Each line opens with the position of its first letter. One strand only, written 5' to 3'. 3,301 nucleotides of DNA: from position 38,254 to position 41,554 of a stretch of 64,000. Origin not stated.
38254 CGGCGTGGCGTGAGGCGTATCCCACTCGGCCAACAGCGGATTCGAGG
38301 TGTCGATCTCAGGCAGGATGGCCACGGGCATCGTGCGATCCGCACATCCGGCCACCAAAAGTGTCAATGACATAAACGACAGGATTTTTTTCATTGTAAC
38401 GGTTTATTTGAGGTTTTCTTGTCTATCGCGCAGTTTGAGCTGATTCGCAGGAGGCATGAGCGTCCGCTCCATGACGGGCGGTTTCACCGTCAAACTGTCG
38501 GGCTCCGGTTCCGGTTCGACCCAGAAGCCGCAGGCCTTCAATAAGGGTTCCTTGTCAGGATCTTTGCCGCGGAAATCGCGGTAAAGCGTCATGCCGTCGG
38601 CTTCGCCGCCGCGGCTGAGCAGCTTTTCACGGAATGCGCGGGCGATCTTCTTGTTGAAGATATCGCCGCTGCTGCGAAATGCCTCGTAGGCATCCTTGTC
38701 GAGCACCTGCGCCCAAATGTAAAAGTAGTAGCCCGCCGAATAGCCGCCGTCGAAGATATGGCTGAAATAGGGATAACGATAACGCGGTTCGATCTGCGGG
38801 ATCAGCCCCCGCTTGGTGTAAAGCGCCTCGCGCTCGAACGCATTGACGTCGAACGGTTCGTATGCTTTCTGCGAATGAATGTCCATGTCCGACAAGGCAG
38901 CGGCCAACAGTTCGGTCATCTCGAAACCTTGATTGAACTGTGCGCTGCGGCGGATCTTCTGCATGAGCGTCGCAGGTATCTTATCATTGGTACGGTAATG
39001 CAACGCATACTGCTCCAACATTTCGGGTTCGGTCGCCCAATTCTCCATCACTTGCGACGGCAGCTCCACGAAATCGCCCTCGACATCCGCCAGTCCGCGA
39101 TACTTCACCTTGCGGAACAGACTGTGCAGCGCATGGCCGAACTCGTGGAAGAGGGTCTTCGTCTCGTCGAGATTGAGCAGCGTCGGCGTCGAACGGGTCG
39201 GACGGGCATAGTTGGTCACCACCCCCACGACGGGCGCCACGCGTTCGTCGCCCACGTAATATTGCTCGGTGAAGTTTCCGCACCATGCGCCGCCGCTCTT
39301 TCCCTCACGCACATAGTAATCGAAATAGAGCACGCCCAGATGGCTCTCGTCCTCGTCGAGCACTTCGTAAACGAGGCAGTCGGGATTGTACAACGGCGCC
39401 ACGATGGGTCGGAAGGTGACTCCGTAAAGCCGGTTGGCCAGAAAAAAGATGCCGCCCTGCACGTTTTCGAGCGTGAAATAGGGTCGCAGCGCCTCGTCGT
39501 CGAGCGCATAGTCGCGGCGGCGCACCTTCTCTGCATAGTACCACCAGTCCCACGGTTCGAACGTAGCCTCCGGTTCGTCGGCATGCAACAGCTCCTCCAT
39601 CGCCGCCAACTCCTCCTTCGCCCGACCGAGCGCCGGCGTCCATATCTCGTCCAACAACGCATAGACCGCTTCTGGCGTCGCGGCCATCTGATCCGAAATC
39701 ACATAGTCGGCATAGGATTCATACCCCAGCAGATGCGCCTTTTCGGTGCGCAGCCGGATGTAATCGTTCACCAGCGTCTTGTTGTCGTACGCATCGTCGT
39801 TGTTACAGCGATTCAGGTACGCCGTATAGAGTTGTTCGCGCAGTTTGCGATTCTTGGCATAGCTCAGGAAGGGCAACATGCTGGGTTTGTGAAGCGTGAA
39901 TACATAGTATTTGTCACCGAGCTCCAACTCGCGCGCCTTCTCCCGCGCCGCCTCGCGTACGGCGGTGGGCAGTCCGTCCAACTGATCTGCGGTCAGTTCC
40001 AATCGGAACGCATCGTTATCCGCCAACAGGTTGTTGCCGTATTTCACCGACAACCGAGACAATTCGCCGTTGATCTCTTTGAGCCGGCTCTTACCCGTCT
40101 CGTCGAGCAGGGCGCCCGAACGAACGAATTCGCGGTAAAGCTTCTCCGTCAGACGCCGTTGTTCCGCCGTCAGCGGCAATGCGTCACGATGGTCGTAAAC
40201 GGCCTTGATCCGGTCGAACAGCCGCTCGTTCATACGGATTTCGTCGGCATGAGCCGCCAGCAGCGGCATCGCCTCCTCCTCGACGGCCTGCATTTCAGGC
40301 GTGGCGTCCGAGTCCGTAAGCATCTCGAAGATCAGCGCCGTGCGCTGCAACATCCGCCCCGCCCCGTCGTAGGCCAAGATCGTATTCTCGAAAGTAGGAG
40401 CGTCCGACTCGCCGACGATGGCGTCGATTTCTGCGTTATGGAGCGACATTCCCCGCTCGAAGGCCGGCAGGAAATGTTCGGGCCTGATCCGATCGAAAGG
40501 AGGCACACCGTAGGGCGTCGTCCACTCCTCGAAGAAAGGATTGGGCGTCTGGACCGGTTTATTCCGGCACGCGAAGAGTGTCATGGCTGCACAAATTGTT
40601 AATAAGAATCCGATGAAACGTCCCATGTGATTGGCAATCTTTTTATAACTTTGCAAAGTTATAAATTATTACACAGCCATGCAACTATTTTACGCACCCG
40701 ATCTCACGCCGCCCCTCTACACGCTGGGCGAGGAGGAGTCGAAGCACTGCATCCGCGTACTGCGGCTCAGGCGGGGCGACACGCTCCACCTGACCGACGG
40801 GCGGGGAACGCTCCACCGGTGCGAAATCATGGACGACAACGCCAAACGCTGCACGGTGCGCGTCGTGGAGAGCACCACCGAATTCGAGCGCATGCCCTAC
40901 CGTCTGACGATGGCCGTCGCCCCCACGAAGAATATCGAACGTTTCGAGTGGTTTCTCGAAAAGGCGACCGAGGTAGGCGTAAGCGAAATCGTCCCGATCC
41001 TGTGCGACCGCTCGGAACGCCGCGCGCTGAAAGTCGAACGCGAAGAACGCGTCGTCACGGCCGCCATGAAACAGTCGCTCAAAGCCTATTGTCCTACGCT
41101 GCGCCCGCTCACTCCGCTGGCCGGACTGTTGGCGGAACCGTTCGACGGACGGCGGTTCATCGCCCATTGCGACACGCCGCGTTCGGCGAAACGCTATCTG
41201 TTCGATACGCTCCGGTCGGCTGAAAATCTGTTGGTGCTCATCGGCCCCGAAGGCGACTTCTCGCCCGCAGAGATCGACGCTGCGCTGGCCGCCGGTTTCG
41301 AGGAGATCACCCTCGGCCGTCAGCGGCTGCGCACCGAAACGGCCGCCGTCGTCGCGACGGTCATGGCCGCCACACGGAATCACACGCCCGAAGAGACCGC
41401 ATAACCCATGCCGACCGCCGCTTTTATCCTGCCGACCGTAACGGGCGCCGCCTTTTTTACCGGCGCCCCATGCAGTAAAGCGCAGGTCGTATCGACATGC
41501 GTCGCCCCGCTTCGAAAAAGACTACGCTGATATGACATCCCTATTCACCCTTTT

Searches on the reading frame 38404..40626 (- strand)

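Call 73: search_protein_families(library=pfam, proteins=[window:38404-40626:-], max_evalue=0.00001)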
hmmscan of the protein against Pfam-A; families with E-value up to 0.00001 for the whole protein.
window:38404-40626:- (740 aa): 1 family
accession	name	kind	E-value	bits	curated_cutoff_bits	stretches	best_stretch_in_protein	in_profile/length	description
PF01432.26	Peptidase_M3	-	2.4e-120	403.4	27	1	254-700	2-456/457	Peptidase family M3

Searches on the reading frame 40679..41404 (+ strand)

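Call 36: search_protein_families(library=pfam, proteins=[window:40679-41404:+], max_evalue=0.001)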
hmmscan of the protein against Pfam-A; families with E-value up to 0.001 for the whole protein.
window:40679-41404:+ (241 aa): 2 families
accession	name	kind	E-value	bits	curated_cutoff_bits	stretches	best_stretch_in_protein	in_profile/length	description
PF04452.19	Methyltrans_RNA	-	2.2e-38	131.9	23.9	1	71-227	2-161/165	RNA methyltransferase domain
PF20260.4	PUA_4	-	4.8e-10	39.8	23.9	1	17-62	2-47/48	RNA methyltransferase PUA domain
